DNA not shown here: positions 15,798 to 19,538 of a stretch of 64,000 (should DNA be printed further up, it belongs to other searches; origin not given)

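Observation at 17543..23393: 1716-bp segment 100% identical between two adjacent adhesin genes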

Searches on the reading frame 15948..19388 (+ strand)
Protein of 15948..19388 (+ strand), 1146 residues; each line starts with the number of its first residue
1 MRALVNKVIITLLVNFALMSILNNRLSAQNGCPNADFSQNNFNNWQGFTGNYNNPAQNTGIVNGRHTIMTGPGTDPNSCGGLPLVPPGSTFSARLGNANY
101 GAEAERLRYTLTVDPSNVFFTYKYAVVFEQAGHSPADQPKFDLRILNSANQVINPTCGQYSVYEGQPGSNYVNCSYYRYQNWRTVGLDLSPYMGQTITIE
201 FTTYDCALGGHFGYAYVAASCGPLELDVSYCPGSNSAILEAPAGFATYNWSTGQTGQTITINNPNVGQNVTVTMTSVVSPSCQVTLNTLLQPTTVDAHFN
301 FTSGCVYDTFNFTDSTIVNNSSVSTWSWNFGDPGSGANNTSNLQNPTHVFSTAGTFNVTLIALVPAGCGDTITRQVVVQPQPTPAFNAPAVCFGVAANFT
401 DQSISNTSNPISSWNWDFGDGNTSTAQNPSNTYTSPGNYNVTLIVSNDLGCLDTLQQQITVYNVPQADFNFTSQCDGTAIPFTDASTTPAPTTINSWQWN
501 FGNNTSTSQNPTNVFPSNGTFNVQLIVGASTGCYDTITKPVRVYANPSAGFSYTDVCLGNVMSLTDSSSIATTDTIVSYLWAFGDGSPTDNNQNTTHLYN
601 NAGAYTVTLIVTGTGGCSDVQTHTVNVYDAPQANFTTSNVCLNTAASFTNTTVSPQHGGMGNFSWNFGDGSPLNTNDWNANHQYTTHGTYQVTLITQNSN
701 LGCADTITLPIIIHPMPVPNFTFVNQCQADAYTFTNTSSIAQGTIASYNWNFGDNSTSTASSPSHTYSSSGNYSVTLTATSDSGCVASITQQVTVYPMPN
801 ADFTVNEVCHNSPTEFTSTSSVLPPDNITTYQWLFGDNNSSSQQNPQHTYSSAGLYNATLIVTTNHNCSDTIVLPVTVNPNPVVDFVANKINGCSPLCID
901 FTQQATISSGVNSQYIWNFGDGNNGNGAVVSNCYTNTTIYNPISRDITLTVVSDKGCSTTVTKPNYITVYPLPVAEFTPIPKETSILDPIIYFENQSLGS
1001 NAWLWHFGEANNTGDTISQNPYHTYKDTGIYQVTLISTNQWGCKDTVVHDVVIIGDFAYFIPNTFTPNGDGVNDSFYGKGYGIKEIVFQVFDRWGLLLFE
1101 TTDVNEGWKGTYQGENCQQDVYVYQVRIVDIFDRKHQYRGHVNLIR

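Call 6: search_protein_families(library=pfam, proteins=[window:15948-19388:+], max_evalue=0.01)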
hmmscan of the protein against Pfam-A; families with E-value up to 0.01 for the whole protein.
window:15948-19388:+ (1146 aa): 7 families
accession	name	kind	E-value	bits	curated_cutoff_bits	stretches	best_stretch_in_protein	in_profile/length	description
PF18911.6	PKD_4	-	2.4e-121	396.5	27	9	379-461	3-85/85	PKD domain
PF00801.26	PKD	-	9.1e-63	208.7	23.5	8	732-790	17-76/80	PKD domain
PF13585.12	CHU_C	-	2.7e-13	50.3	27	1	1061-1142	3-84/86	CHU_C Type IX secretion signal domain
PF08329.16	ChitinaseA_N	-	3.3e-07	30.5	21.2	0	758-795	70-107/133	Chitinase A, N-terminal domain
PF18981.6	InlK_D3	-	5.4e-06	26.8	25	0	769-795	48-73/75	Internalin K domain (D3/D4)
PF19408.5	PKD_6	-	0.0042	17.9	25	1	569-627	24-82/82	PKD-like domain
PF17305.7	DUF5354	-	0.0047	17.6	26.7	0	607-656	49-98/124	Family of unknown function (DUF5354)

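Call 7: search_protein_families(library=ncbifam, proteins=[window:15948-19388:+], max_evalue=0.01)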
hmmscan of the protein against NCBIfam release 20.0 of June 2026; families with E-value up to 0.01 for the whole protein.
window:15948-19388:+ (1146 aa): 4 families
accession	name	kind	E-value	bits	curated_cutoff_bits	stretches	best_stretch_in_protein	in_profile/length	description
TIGR00864.1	PCC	subfamily_domain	5.7e-22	76.1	1861.4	2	577-941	1087-1454/2700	polycystin cation channel protein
TIGR04131.1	Bac_Flav_CTERM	domain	1.2e-15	57.4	35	1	1061-1146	3-85/85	T9SS type B sorting domain-containing protein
NF058578.1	CPR_pilus_PamR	equivalog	7.3e-09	34.9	300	0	758-790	201-233/297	pilus system RbmA-like protein PamR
TIGR02331.1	rib_alpha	repeat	0.0014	18.8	35.25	0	826-883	14-70/80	Rib/alpha/Esp repeat surface protein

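Call 11: find_encoding_contigs(protein=window:15948-19388:+, flank=10000, max_places=10)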
Protein window:15948-19388:+ (1146 aa): no gene with exactly this product is on record in the collection.

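Call 36: find_homologous_proteins(query=window:15948-19388:+, max_evalue=1e-50)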
Query window:15948-19388:+ (1146 aa): 4432 proteins with E <= 1e-50 among 8000 candidates; the best 120 are listed.
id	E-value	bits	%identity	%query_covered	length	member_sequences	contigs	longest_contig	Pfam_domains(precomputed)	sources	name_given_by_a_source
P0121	0.0e+0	2643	100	100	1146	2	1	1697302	PF00801.27,PF18981.7,PF13585.13,PF08329.17,PF18911.7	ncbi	ncbi:MAG: PKD domain-containing protein [Bacteroidia bacterium]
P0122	0.0e+0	2164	82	97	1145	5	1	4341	PF22352.3,PF00801.27,PF18981.7,PF13585.13,PF08329.17,PF18911.7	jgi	jgi:gliding motility-associated-like protein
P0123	0.0e+0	2153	81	98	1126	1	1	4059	PF22352.3,PF00801.27,PF13585.13,PF08329.17,PF18911.7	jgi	jgi:gliding motility-associated-like protein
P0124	0.0e+0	2081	78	100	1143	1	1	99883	PF00801.27,PF13585.13,PF08329.17,PF18911.7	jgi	jgi:gliding motility-associated-like protein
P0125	0.0e+0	2022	75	100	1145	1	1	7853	PF00801.27,PF13585.13,PF08329.17,PF18911.7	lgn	-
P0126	0.0e+0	1593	37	92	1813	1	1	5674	PF00801.27,PF13585.13,PF08329.17,PF18911.7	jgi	-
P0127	0.0e+0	1333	43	90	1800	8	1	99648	PF00801.27,PF13585.13,PF18911.7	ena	-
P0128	0.0e+0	1326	53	100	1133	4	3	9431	PF00801.27,PF13585.13,PF08329.17,PF18911.7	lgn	-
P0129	0.0e+0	1316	39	91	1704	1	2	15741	PF00801.27,PF13585.13,PF08329.17,PF18911.7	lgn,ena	-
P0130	0.0e+0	1288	53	99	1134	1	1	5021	PF00801.27,PF13585.13,PF08329.17,PF18911.7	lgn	-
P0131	0.0e+0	1285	52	99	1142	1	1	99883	PF00801.27,PF18981.7,PF13585.13,PF08329.17,PF18911.7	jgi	jgi:gliding motility-associated-like protein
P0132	0.0e+0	1276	53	99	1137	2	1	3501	PF00801.27,PF13585.13,PF08329.17,PF18911.7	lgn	-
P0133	0.0e+0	1270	52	100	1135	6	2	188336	PF00801.27,PF13585.13,PF08329.17,PF18911.7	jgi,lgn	jgi:gliding motility-associated-like protein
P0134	0.0e+0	1270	36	77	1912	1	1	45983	PF00801.27,PF13585.13,PF17517.8,PF08329.17,PF18911.7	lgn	-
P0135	0.0e+0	1270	53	99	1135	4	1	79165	PF00801.27,PF13585.13,PF08329.17,PF18911.7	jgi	jgi:gliding motility-associated-like protein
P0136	0.0e+0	1268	52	99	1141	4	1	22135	PF00801.27,PF13585.13,PF08329.17,PF18911.7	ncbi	-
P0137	0.0e+0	1250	40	90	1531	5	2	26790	PF22352.3,PF00801.27,PF18981.7,PF13585.13,PF08329.17,PF16967.12,PF18911.7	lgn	-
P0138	0.0e+0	1247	52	98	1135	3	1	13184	PF00801.27,PF13585.13,PF08329.17,PF18911.7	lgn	-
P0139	0.0e+0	1242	52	97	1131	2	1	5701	PF00801.27,PF13585.13,PF08329.17,PF18911.7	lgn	-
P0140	0.0e+0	1239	40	91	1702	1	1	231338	PF00801.27,PF13585.13,PF08329.17,PF18911.7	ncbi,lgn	-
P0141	0.0e+0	1213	40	74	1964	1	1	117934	PF00801.27,PF13585.13,PF08329.17,PF18911.7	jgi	jgi:gliding motility-associated-like protein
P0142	0.0e+0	1204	40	92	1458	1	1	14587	PF00801.27,PF13585.13,PF08329.17,PF16967.12,PF18911.7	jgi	jgi:gliding motility-associated-like protein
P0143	0.0e+0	1185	37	93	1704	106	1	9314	PF00801.27,PF13585.13,PF08329.17,PF18911.7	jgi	jgi:gliding motility-associated-like protein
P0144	0.0e+0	1168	41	91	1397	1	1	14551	PF00801.27,PF13585.13,PF08329.17,PF18911.7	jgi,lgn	-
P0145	0.0e+0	1167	40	89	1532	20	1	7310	PF22352.3,PF00801.27,PF13585.13,PF08329.17,PF18911.7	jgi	-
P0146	0.0e+0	1145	37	72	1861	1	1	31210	PF00801.27,PF13585.13,PF08329.17,PF18911.7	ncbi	-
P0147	0.0e+0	1145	44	91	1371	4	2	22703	PF16820.12,PF00801.27,PF13585.13,PF08329.17,PF18911.7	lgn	-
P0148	0.0e+0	1143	38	92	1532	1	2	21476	PF22352.3,PF16820.12,PF00801.27,PF13585.13,PF08329.17,PF18911.7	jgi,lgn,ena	-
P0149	0.0e+0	1137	40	72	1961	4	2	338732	PF22352.3,PF00801.27,PF13585.13,PF08329.17,PF18911.7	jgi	-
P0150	0.0e+0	1133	40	92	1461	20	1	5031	PF00801.27,PF13585.13,PF08329.17,PF18911.7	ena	-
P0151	0.0e+0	1131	38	89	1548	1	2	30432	PF22352.3,PF16820.12,PF00801.27,PF13585.13,PF08329.17,PF16967.12,PF18911.7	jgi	jgi:gliding motility-associated-like protein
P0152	0.0e+0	1126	41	91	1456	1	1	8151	PF00801.27,PF13585.13,PF18911.7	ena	-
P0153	0.0e+0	1126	34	90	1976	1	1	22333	PF16820.12,PF00801.27,PF13585.13,PF08329.17,PF18911.7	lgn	-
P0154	0.0e+0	1125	41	91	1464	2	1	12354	PF00801.27,PF18981.7,PF13585.13,PF08329.17,PF18911.7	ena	-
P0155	0.0e+0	1121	40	91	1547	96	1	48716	PF22352.3,PF00801.27,PF13585.13,PF08329.17,PF16967.12,PF18911.7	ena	-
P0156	0.0e+0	1119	40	89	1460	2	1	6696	PF00801.27,PF13585.13,PF08329.17,PF18911.7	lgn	-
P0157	0.0e+0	1118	39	92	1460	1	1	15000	PF00801.27,PF13585.13,PF08329.17,PF18911.7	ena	-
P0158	0.0e+0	1117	39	92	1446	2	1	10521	PF00801.27,PF13585.13,PF08329.17,PF18911.7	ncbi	ncbi:MAG: PKD domain-containing protein [Bacteroidia bacterium]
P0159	0.0e+0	1105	39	92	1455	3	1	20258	PF00801.27,PF18981.7,PF13585.13,PF08329.17,PF18911.7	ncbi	-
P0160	0.0e+0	1101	40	86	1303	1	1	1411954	PF22352.3,PF00801.27,PF13585.13,PF08329.17,PF18911.7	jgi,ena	-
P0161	0.0e+0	1098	40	92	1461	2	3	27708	PF22352.3,PF00801.27,PF13585.13,PF08329.17,PF18911.7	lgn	-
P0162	0.0e+0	1098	34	89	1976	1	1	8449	PF00801.27,PF13585.13,PF08329.17,PF18911.7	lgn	-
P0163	0.0e+0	1097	39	92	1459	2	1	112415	PF00801.27,PF13585.13,PF18911.7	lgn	-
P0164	0.0e+0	1097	37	92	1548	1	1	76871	PF22352.3,PF16820.12,PF00801.27,PF13585.13,PF08329.17,PF18911.7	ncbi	-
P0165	0.0e+0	1090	40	91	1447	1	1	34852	PF22352.3,PF00801.27,PF13585.13,PF18911.7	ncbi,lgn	ncbi:MAG: PKD domain-containing protein [Bacteroidia bacterium]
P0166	0.0e+0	1089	38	91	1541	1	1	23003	PF22352.3,PF16820.12,PF00801.27,PF18981.7,PF13585.13,PF08329.17,PF16967.12,PF18911.7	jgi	-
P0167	0.0e+0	1088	40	89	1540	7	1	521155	PF22352.3,PF00801.27,PF13585.13,PF08329.17,PF16967.12,PF18911.7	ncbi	-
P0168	0.0e+0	1087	40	74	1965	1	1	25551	PF00801.27,PF13585.13,PF08329.17,PF18911.7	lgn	-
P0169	0.0e+0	1082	39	71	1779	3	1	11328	PF00801.27,PF13585.13,PF08329.17,PF18911.7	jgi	jgi:gliding motility-associated-like protein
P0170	0.0e+0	1081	43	75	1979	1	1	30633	PF19408.6,PF22352.3,PF00801.27,PF13585.13,PF18911.7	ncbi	-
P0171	0.0e+0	1080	40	91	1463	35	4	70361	PF00801.27,PF13585.13,PF08329.17,PF18911.7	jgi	jgi:gliding motility-associated-like protein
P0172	0.0e+0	1068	39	92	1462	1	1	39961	PF00801.27,PF18981.7,PF13585.13,PF08329.17,PF18911.7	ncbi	-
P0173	0.0e+0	1067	39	91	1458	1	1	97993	PF00801.27,PF13585.13,PF08329.17,PF18911.7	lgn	-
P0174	0.0e+0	1064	42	75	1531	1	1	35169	PF00801.27,PF13573.13,PF24681.2,PF13585.13,PF01344.32,PF18911.7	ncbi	-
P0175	0.0e+0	1059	39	88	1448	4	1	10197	PF22352.3,PF00801.27,PF18981.7,PF13585.13,PF08329.17,PF18911.7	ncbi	-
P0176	0.0e+0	1057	40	92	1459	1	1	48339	PF22352.3,PF00801.27,PF18981.7,PF13585.13,PF08329.17,PF18911.7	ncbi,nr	ncbi:MAG: PKD domain-containing protein [Bacteroidia bacterium]|nr:PKD domain-containing protein [Ba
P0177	0.0e+0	1052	39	79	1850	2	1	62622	PF00801.27,PF13585.13,PF08329.17,PF18911.7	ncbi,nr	ncbi:MAG: PKD domain-containing protein [Flavobacteriales bacterium]|nr:PKD domain-containing protei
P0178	0.0e+0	1048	40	91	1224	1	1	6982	PF00801.27,PF13585.13,PF18911.7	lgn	-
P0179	0.0e+0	1041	41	77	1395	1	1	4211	PF00801.27,PF13585.13,PF08329.17,PF18911.7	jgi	jgi:gliding motility-associated-like protein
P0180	0.0e+0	1039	39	92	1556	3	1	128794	PF22352.3,PF16820.12,PF00801.27,PF13585.13,PF08329.17,PF16967.12,PF18911.7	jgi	jgi:gliding motility-associated-like protein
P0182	0.0e+0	1037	38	91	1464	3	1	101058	PF00801.27,PF13585.13,PF08329.17,PF18911.7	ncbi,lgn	-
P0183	0.0e+0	1036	40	91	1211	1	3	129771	PF00801.27,PF13585.13,PF08329.17,PF18911.7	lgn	-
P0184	0.0e+0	1034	36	89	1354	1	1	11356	PF22352.3,PF00801.27,PF13585.13,PF08329.17,PF18911.7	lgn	-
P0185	0.0e+0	1033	35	77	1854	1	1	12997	PF05735.20,PF00801.27,PF13573.13,PF13585.13,PF13385.14,PF08329.17,PF18911.7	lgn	-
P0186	0.0e+0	1032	41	80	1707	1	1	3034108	PF00801.27,PF13585.13,PF08329.17,PF01835.26,PF18911.7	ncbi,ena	-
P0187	0.0e+0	1029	41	74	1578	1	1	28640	PF00801.27,PF13585.13,PF17517.8,PF18911.7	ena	-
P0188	0.0e+0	1029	32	78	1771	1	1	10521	PF16820.12,PF00801.27,PF18981.7,PF13585.13,PF08329.17,PF18911.7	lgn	-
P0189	0.0e+0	1029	40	90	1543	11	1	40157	PF22352.3,PF16820.12,PF00801.27,PF13585.13,PF08329.17,PF18911.7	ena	-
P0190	0.0e+0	1028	36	89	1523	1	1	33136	PF22352.3,PF00801.27,PF13585.13,PF18911.7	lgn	-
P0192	0.0e+0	1021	38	77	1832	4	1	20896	PF00801.27,PF13585.13,PF08329.17,PF19081.7,PF18911.7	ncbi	ncbi:MAG: PKD domain-containing protein, partial [Bacteroidia bacterium]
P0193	0.0e+0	1014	33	67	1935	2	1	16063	PF22352.3,PF00801.27,PF18981.7,PF13585.13,PF16403.12,PF08329.17,PF18911.7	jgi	-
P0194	0.0e+0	1012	37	75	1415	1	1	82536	PF00801.27,PF13585.13,PF18911.7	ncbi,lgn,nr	ncbi:MAG: PKD domain-containing protein [Flavobacteriales bacterium]|nr:PKD domain-containing protei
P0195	3.9e-297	1007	35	76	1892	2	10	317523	PF00801.27,PF13585.13,PF08329.17,PF18911.7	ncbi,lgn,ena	-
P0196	2.6e-296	1004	37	92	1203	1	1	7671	PF00801.27,PF13585.13,PF18911.7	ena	-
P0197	8.3e-295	999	32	74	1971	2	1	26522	PF00801.27,PF13585.13,PF08329.17,PF18911.7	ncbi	-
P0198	4.7e-294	996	39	91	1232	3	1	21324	PF00801.27,PF13585.13,PF08329.17,PF18911.7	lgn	-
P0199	2.4e-293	994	34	89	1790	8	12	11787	PF22352.3,PF00801.27,PF13585.13,PF18911.7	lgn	-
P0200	6.7e-293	993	32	89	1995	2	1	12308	PF22352.3,PF00801.27,PF13585.13,PF18911.7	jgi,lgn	-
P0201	2.4e-292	991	38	92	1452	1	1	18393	PF00801.27,PF13585.13,PF08329.17,PF18911.7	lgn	-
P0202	6.1e-292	989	31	89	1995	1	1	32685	PF22352.3,PF00801.27,PF13585.13,PF18911.7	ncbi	ncbi:MAG: PKD domain-containing protein [Bacteroidota bacterium]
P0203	3.1e-291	987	39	89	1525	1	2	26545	PF16820.12,PF00801.27,PF13585.13,PF08329.17,PF18911.7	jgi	jgi:gliding motility-associated-like protein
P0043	1.1e-288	979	34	91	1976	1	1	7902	PF22352.3,PF00801.27,PF13585.13,PF08329.17,PF18911.7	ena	-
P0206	6.2e-288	976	36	89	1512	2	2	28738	PF00801.27,PF13585.13,PF18911.7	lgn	-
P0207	7.7e-288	976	35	68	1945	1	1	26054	PF22352.3,PF00801.27,PF18981.7,PF13585.13,PF08329.17,PF18911.7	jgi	jgi:PKD repeat protein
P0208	1.7e-287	975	44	78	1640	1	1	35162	PF00801.27,PF13585.13,PF08329.17,PF18911.7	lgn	-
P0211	4.8e-287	973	43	77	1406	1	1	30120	PF22352.3,PF00801.27,PF13585.13,PF08329.17,PF16967.12,PF18911.7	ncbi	-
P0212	4.8e-287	973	37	91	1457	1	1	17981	PF00801.27,PF18981.7,PF13585.13,PF08329.17,PF18911.7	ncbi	ncbi:MAG: PKD domain-containing protein [Bacteroidota bacterium]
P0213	4.4e-286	970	38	80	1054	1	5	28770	PF00801.27,PF13585.13,PF18911.7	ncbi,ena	-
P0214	1.9e-285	968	33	80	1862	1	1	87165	PF00801.27,PF13585.13,PF08329.17,PF18911.7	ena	-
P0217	3.3e-285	967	37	92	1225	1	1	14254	PF00801.27,PF13585.13,PF08329.17,PF18911.7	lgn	-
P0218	3.5e-285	967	33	73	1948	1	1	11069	PF15418.13,PF22352.3,PF00801.27,PF13585.13,PF08329.17,PF18911.7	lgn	-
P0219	4.4e-285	967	39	89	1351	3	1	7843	PF00801.27,PF13585.13,PF08329.17,PF18911.7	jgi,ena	jgi:gliding motility-associated-like protein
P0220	9.5e-285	966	36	67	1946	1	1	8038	PF22352.3,PF00801.27,PF13585.13,PF16403.12,PF08329.17,PF18911.7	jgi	jgi:PKD repeat protein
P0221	1.1e-284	965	35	68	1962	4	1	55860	PF22352.3,PF00801.27,PF13585.13,PF08329.17,PF18911.7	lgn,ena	-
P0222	1.2e-284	965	42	74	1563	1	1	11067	PF00801.27,PF13585.13,PF08329.17,PF18911.7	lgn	-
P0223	1.8e-284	965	31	91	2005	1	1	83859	PF00801.27,PF13585.13,PF18911.7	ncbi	-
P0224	2.6e-284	964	42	78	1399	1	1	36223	PF22352.3,PF00801.27,PF13585.13,PF08329.17,PF16967.12,PF18911.7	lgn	-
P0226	2.9e-283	961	35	65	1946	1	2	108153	PF22352.3,PF00801.27,PF13585.13,PF08329.17,PF18911.7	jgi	-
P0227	5.0e-283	960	35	71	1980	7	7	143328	PF07495.20,PF15418.13,PF22352.3,PF00801.27,PF13585.13,PF16403.12,PF08329.17,PF18911.7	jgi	-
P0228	1.6e-282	958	40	89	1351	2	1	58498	PF22352.3,PF00801.27,PF13585.13,PF08329.17,PF18911.7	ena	-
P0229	4.4e-282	957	40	73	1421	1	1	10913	PF22352.3,PF00801.27,PF13585.13,PF08329.17,PF18911.7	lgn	-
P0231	2.1e-281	955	32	89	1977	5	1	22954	PF00801.27,PF13585.13,PF18911.7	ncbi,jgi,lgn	jgi:gliding motility-associated-like protein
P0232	2.1e-281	955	39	91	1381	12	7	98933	PF00801.27,PF13585.13,PF08329.17,PF18911.7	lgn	-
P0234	9.3e-281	952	41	73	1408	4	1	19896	PF22352.3,PF00801.27,PF13585.13,PF08329.17,PF18911.7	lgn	-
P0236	7.7e-280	949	39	89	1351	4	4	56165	PF00801.27,PF13585.13,PF08329.17,PF18911.7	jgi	jgi:gliding motility-associated-like protein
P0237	1.1e-279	949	40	88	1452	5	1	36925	PF22352.3,PF00801.27,PF13585.13,PF08329.17,PF18911.7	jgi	jgi:gliding motility-associated-like protein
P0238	1.6e-279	948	42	79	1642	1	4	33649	PF00801.27,PF13585.13,PF18911.7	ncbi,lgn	-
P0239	2.4e-279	948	42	75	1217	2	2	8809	PF00801.27,PF13573.13,PF13585.13,PF18911.7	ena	-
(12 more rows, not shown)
